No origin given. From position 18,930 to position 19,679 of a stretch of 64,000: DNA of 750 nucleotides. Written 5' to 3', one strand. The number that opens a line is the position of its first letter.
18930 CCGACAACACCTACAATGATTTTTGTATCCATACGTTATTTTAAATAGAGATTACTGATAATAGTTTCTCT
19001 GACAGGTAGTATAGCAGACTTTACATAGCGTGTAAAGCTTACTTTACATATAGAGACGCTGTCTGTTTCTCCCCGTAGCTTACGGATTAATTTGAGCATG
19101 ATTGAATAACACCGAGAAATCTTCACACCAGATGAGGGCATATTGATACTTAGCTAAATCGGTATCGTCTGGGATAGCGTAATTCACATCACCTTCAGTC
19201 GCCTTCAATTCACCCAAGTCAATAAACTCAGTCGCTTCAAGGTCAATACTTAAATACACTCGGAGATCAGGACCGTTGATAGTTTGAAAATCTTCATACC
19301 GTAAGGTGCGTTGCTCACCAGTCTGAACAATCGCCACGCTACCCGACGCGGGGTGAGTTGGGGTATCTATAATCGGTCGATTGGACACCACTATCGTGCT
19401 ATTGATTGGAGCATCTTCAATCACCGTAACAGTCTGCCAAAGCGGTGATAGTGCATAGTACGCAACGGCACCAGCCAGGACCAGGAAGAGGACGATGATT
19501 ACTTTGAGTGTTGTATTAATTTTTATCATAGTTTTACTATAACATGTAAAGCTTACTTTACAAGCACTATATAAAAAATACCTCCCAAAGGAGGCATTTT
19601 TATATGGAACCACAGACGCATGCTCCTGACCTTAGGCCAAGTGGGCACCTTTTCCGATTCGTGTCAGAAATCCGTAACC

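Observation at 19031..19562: Shared palindromic operator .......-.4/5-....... upstream of redoxin-locus genes and gdhA: a candidate regulon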

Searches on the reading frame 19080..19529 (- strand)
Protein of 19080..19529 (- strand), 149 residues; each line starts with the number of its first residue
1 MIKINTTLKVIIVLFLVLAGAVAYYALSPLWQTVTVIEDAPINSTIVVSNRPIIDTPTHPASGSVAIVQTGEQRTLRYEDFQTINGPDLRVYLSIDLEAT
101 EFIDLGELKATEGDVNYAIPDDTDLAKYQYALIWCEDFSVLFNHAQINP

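Call 13: search_protein_families(library=pfam, proteins=[window:19080-19529:-], max_evalue=0.01)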
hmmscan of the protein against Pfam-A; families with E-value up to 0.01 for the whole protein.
window:19080-19529:- (149 aa): 1 family
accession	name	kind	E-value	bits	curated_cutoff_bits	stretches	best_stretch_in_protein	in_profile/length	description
PF10517.14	DM13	-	1.1e-17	65.1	25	1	56-147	4-105/105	Electron transfer DM13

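Call 17: find_encoding_contigs(protein=window:19080-19529:-, flank=10000, max_places=10)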
Protein window:19080-19529:- (149 aa): 2 contigs read that carry it; 2 places shown.
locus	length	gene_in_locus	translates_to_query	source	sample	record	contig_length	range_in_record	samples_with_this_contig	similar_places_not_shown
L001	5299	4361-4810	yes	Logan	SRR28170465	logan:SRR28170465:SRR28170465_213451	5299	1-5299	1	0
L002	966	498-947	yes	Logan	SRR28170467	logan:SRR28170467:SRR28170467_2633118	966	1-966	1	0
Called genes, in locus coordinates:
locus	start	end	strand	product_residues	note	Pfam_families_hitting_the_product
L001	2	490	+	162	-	?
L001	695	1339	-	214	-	PF00406:ADK (faint), PF02224:Cytidylate_kin (faint), PF13189:Cytidylate_kin2, PF13207:AAA_17, PF13238:AAA_18, PF13671:AAA_33 (weak)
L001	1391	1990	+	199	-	PF00625:Guanylate_kin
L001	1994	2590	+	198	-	PF00406:ADK, PF13207:AAA_17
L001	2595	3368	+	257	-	PF00557:Peptidase_M24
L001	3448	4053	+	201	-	PF00334:NDK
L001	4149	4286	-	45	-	-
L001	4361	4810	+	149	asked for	PF10517:DM13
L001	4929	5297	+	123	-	?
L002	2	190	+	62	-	?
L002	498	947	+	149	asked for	PF10517:DM13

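Call 21: find_homologous_proteins(query=window:19080-19529:-, max_evalue=0.00001)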
Query window:19080-19529:- (149 aa): 91 proteins with E <= 0.00001 among 124 candidates.
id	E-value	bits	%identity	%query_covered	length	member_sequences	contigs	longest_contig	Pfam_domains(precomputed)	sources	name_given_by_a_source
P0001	3.9e-92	324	100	100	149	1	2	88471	PF10517.15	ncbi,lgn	-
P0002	5.4e-62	226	74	92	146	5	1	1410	PF10517.15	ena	-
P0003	1.3e-59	218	73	90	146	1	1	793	PF10517.15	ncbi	-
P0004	5.9e-58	213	62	98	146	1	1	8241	PF10517.15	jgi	jgi:hypothetical protein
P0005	6.9e-58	213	66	100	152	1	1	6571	PF10517.15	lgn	-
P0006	1.3e-57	212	67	95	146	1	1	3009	PF10517.15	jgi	jgi:hypothetical protein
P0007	2.9e-56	207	65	95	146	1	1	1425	PF10517.15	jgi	jgi:hypothetical protein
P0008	1.3e-55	205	61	98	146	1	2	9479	PF10517.15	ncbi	-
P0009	3.7e-55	204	64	100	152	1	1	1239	PF10517.15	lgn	-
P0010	1.6e-54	202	62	95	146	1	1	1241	PF10517.15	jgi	jgi:hypothetical protein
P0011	2.6e-54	201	61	99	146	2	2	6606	PF10517.15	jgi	jgi:Electron transfer DM13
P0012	6.2e-54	200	59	98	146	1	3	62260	PF10517.15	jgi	jgi:Electron transfer DM13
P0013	6.7e-54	200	62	98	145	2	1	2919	PF10517.15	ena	-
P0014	8.4e-54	199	64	85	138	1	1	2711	PF10517.15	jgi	jgi:hypothetical protein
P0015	2.1e-53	198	60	98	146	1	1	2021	PF10517.15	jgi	jgi:hypothetical protein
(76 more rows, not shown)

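Call 23: find_related_loci(query=A1, collection=metagenome_contigs, flank=10000)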
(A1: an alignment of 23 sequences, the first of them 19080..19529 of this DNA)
Query A1 (149 aa) in metagenome_contigs; peptide patterns used: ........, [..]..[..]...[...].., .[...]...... (x = any residue, [..] = any of these).
160 stretches matched a pattern; 87 encode a relative of the query (tblastn E <= 1e-3); the best 80 are kept; 80 distinct loci.
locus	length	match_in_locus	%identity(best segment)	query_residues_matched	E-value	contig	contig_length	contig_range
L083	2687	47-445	73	16-149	5e-66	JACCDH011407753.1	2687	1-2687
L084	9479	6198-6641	60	2-149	2e-61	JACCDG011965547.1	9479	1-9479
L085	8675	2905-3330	52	7-148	3e-46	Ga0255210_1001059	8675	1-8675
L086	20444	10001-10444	52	9-148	2e-43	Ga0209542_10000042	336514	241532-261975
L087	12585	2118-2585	48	9-147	1e-43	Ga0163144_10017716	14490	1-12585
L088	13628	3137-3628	44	1-147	5e-42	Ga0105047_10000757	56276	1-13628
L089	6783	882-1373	44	1-147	4e-42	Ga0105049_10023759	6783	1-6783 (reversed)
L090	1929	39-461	50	11-147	2e-42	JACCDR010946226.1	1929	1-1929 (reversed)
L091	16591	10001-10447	47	9-147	1e-41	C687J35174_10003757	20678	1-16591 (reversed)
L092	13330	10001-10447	47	9-147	1e-41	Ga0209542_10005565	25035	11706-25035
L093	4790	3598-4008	49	10-148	6e-41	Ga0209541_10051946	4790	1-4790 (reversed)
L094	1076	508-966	47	3-148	4e-43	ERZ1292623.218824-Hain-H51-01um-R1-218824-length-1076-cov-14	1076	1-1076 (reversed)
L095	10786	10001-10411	49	10-148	6e-41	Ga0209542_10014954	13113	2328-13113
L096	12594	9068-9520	44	9-149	1e-40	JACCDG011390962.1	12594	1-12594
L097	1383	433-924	46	4-148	1e-41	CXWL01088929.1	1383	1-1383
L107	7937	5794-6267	44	1-148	6e-39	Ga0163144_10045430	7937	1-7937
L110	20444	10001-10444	45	9-147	2e-38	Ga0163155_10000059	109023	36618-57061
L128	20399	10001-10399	46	24-147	9e-37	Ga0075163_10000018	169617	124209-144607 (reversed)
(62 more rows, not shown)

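Call 30: search_protein_families(library=pfam, proteins=[L084:6648-6857:+, L084:6853-7203:+, L084:7310-7864:+, L084:7869-8588:+, L107:3216-3425:+, L107:3412-3777:+, L128:9947-11548:+, L093:1795-3558:+, L110:7397-8548:+, L110:8532-9668:+], max_evalue=0.01)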
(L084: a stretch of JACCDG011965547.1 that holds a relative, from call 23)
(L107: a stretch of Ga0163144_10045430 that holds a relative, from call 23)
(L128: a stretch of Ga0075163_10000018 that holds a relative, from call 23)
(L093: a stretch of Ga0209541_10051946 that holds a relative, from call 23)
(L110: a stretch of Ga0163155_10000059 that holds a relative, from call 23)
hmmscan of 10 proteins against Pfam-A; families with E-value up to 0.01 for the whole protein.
L084:6648-6857:+ (70 aa): 8 families
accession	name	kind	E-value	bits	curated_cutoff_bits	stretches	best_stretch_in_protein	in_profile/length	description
PF01381.28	HTH_3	-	4.4e-16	59.1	23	1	12-62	3-53/55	Helix-turn-helix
PF12844.13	HTH_19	-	1.1e-09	38.4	30.2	1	12-64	6-58/64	Helix-turn-helix domain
PF13560.12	HTH_31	-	9.4e-08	32.7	27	1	13-61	9-58/64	Helix-turn-helix domain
PF13413.12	HTH_25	-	8.1e-05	22.8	24.6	1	13-43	5-35/62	Helix-turn-helix domain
PF13545.12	HTH_Crp_2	-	0.00064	20.1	27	1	14-36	18-40/70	Crp-like helix-turn-helix domain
PF08279.18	HTH_11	-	0.005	17.1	25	1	18-36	15-33/55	HTH domain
PF17762.8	HTH_ParB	-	0.0055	17.3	22.6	1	15-36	17-38/102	ParB HTH domain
PF04545.22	Sigma70_r4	-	0.0094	15.9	24.1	0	18-40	20-42/50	Sigma-70, region 4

L084:6853-7203:+ (117 aa): 0 families

L084:7310-7864:+ (185 aa): 7 families
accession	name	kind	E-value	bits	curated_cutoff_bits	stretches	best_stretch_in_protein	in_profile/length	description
PF00085.26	Thioredoxin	-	2.9e-12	47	23.5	1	99-185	17-102/103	Thioredoxin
PF13098.12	Thioredoxin_2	-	5.9e-05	23.8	27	1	98-176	3-96/104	Thioredoxin-like domain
PF00578.27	AhpC-TSA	-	0.00014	22.2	26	1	94-152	19-79/124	AhpC/TSA family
PF13905.12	Thioredoxin_8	-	0.00019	22.1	27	1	103-166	4-70/94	Thioredoxin-like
PF08534.16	Redoxin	-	0.0043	17.3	26.6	0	98-117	26-46/148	Redoxin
PF13899.12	Thioredoxin_7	-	0.0059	17.2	27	0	97-121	13-38/83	Thioredoxin-like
PF05768.20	Glrx-like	-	0.007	17.1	26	0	103-156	2-52/77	Glutaredoxin-like domain (DUF836)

L084:7869-8588:+ (240 aa): 2 families
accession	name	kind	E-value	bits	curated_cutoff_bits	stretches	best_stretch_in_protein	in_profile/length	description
PF13386.12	DsbD_2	-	3.5e-06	27.5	24.9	1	7-208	2-199/199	Cytochrome C biogenesis protein transmembrane region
PF02683.22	DsbD_TM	-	0.0014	18.4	27.1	1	3-204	4-209/219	Cytochrome C biogenesis protein transmembrane domain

L107:3216-3425:+ (70 aa): 8 families
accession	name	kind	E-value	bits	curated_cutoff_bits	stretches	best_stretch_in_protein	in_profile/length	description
PF01381.28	HTH_3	-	2.1e-13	50.5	23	1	13-62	5-54/55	Helix-turn-helix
PF12844.13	HTH_19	-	4e-10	39.9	30.2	1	15-65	10-60/64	Helix-turn-helix domain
PF13560.12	HTH_31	-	5.2e-06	27.1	27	1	13-62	10-60/64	Helix-turn-helix domain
PF13443.12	HTH_26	-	7e-05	23.4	22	1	15-65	8-59/63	Cro/C1-type HTH DNA-binding domain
PF13413.12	HTH_25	-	0.00017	21.8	24.6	1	11-42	4-35/62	Helix-turn-helix domain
PF13545.12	HTH_Crp_2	-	0.00066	20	27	1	13-35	18-40/70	Crp-like helix-turn-helix domain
PF08279.18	HTH_11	-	0.0014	18.9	25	1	16-35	13-33/55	HTH domain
PF04545.22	Sigma70_r4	-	0.0098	15.8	24.1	0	16-39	19-42/50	Sigma-70, region 4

L107:3412-3777:+ (122 aa): 2 families
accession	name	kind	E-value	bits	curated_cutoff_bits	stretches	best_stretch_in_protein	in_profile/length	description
PF12676.12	DUF3796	-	0.0016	19.3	24.8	1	33-96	24-86/120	Protein of unknown function (DUF3796)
PF09925.14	DUF2157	-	0.0092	16.1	32.4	0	17-110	46-137/146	Predicted membrane protein (DUF2157)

L128:9947-11548:+ (534 aa): 3 families
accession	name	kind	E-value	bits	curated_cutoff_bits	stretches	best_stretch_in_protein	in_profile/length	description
PF01625.27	PMSR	-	3.8e-48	164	23.7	1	191-340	1-152/153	Peptide methionine sulfoxide reductase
PF01641.26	SelR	-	9e-45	151.8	24.9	1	401-515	1-115/116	SelR domain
PF10517.14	DM13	-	3e-14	54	25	1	63-151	7-105/105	Electron transfer DM13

L093:1795-3558:+ (588 aa): 7 families
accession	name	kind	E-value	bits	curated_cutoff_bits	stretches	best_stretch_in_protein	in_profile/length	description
PF17991.7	Thioredoxin_10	-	4.8e-24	86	27.1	1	459-588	1-142/142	Thioredoxin like C-terminal domain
PF08534.16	Redoxin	-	1.2e-13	51.5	26.6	1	286-414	7-137/148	Redoxin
PF00578.27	AhpC-TSA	-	7.6e-13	48.9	26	1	285-407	5-123/124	AhpC/TSA family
PF02683.22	DsbD_TM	-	1.1e-09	38.3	27.1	1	2-213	3-216/219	Cytochrome C biogenesis protein transmembrane domain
PF13905.12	Thioredoxin_8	-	7.2e-09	36.3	27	1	311-405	2-94/94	Thioredoxin-like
PF13386.12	DsbD_2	-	2.9e-05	24.5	24.9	1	49-208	49-197/199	Cytochrome C biogenesis protein transmembrane region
PF00255.25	GSHPx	-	0.0015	18.5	27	1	297-370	9-78/108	Glutathione peroxidase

L110:7397-8548:+ (384 aa): 7 families
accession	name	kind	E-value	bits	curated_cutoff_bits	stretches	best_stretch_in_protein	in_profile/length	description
PF17991.7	Thioredoxin_10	-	1.5e-27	97.3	27.1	1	255-384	1-142/142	Thioredoxin like C-terminal domain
PF08534.16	Redoxin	-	8e-14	52.1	26.6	1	91-216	14-142/148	Redoxin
PF00578.27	AhpC-TSA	-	4.1e-13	49.8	26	1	87-203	11-123/124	AhpC/TSA family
PF13905.12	Thioredoxin_8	-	1.8e-07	31.8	27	1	107-201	2-94/94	Thioredoxin-like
PF17996.7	CE2_N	-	4e-05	24.1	27.9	1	310-370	19-81/108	Carbohydrate esterase 2 N-terminal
PF00255.25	GSHPx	-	0.00015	21.7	27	1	92-166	8-78/108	Glutathione peroxidase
PF07009.16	NusG_II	-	0.0013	19.3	29.6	0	322-373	14-66/107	NusG domain II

L110:8532-9668:+ (379 aa): 2 families
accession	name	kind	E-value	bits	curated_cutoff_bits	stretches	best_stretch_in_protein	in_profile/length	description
PF01625.27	PMSR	-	8.4e-54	182.4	23.7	1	53-202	2-151/153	Peptide methionine sulfoxide reductase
PF01641.26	SelR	-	2e-46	157.1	24.9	1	249-363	1-116/116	SelR domain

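Call 34: search_protein_families(library=ncbifam, proteins=[L084:6648-6857:+, L084:6853-7203:+, L107:3412-3777:+, window:19080-19529:-], max_evalue=0.01)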
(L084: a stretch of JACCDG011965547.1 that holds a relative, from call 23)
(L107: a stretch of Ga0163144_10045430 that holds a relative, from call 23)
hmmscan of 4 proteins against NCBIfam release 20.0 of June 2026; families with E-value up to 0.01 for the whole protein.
L084:6648-6857:+ (70 aa): 18 families
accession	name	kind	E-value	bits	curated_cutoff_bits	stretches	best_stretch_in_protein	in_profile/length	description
TIGR03070.1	couple_hipB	subfamily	4.3e-11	42.6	71.65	1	8-56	5-53/58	type II toxin-antitoxin system Y4mF family antitoxin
NF041951.1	phage_RstR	subfamily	3.7e-09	36.8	80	1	7-65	4-62/108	RstR family transcriptional repressor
NF047948.1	male_kill_WMK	equivalog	7.2e-08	32.2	300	1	6-66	6-66/300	WO male-killing family protein Wmk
TIGR00270.2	TIGR00270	equivalog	1.4e-07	31.4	110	1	9-59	79-129/159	multiprotein bridging factor aMBF1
NF007408.0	PRK09943.1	equivalog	1.6e-07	31.1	211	1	8-66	10-68/185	HTH-type transcriptional regulator PuuR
NF052239.1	antitox_spr1629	equivalog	8.9e-07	28.3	335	1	9-62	6-59/377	spr1629 family repressor/antitoxin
TIGR03830.1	CxxCG_CxxCG_HTH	subfamily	4e-06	26.6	61.8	1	3-49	63-109/127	type II TA system antitoxin MqsA family protein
NF003162.0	PRK04140.1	equivalog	6.4e-06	25.4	263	1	10-63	131-184/317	transcriptional regulator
TIGR02607.1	antidote_HigA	equivalog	2.7e-05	23.9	47.7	1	16-59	18-61/81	HigA family addiction module antitoxin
TIGR02612.1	mob_myst_A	hypoth_equivalog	2.8e-05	24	122.6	1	11-47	31-67/150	mobile mystery protein A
NF006015.0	PRK08154.1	subfamily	4.4e-05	22.8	204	1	9-65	34-90/314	anaerobic benzoate catabolism transcriptional regulator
NF007257.0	PRK09706.1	subfamily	7.7e-05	22.5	101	1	1-55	1-55/135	transcriptional repressor DicA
TIGR03879.1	near_KaiC_dom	domain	0.0011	19.4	65.1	1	13-43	30-60/91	probable regulatory domain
NF007271.0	PRK09726.1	equivalog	0.0021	18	79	1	8-40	15-47/88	type II toxin-antitoxin system antitoxin HipB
NF041493.1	MobT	equivalog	0.0021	16.9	600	1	13-55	4-46/383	MobT family relaxase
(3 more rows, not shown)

L084:6853-7203:+ (117 aa): 1 family
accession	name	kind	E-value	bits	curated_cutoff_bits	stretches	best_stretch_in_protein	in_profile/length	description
TIGR01297.1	CDF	superfamily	0.0076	15.6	82.35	1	9-112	82-189/285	cation diffusion facilitator family transporter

L107:3412-3777:+ (122 aa): 0 families

window:19080-19529:- (149 aa): 0 families

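Call 83: find_encoding_contigs(protein=P0002, flank=5000, max_places=4)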
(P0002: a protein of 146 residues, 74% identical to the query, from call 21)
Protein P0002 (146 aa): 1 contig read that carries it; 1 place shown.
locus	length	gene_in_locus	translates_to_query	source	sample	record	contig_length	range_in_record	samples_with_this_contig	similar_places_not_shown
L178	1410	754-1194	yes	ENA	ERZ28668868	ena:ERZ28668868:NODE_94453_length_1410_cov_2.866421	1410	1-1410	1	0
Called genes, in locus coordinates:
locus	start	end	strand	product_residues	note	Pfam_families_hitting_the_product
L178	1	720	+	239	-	?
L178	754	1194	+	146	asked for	PF10517:DM13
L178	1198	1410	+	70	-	PF12844:HTH_19, PF01381:HTH_3, PF13560:HTH_31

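Call 101: search_protein_families(library=pfam, alignment_id=A4, max_evalue=1)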
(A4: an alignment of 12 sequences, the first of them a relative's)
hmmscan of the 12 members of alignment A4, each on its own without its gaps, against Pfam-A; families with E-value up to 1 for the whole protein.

A. member 1, L084:6853-7203:+ (117 aa): 4 families
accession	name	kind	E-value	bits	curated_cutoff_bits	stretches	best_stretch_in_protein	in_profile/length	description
PF20563.3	DUF6773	-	0.015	15.6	27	1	53-110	1-59/163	Family of unknown function (DUF6773)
PF18895.5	T4SS_pilin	-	0.035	14.6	26.6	1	38-89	20-69/71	Type IV secretion system pilin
PF14316.11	DUF4381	-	0.053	14.3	27.2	1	21-64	8-52/145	Domain of unknown function (DUF4381)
PF01545.26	Cation_efflux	-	0.12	12.6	26.6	1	35-115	106-191/198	Cation efflux family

B. families by the number of members that match (of 12 scanned): 37 families (the first 25 are shown)
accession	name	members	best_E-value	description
PF20563.3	DUF6773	8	0.015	Family of unknown function (DUF6773)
PF14316.11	DUF4381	4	0.053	Domain of unknown function (DUF4381)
PF09925.14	DUF2157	3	0.0092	Predicted membrane protein (DUF2157)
PF11239.13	DUF3040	3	0.049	Protein of unknown function (DUF3040)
PF01757.29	Acyl_transf_3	2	0.00046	Acyltransferase domain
PF01545.26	Cation_efflux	2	0.00086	Cation efflux family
PF25612.1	DUF7940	2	0.0011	Family of unknown function (DUF7940)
PF07254.17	Cpta_toxin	2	0.053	Membrane-bound toxin component of toxin-antitoxin system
PF23995.1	DUF7313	2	0.06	Domain of unknown function (DUF7313)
PF14007.11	YtpI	2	0.08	YtpI-like protein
PF18949.5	DUF5693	2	0.083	Family of unknown function (DUF5693)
PF11992.13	TgpA_N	2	0.12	TgpA N-terminal domain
PF07790.16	Pilin_N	1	0.00055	Archaeal Type IV pilin, N-terminal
PF12676.12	DUF3796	1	0.0016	Protein of unknown function (DUF3796)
PF20040.4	DUF6442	1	0.0021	Family of unknown function (DUF6442)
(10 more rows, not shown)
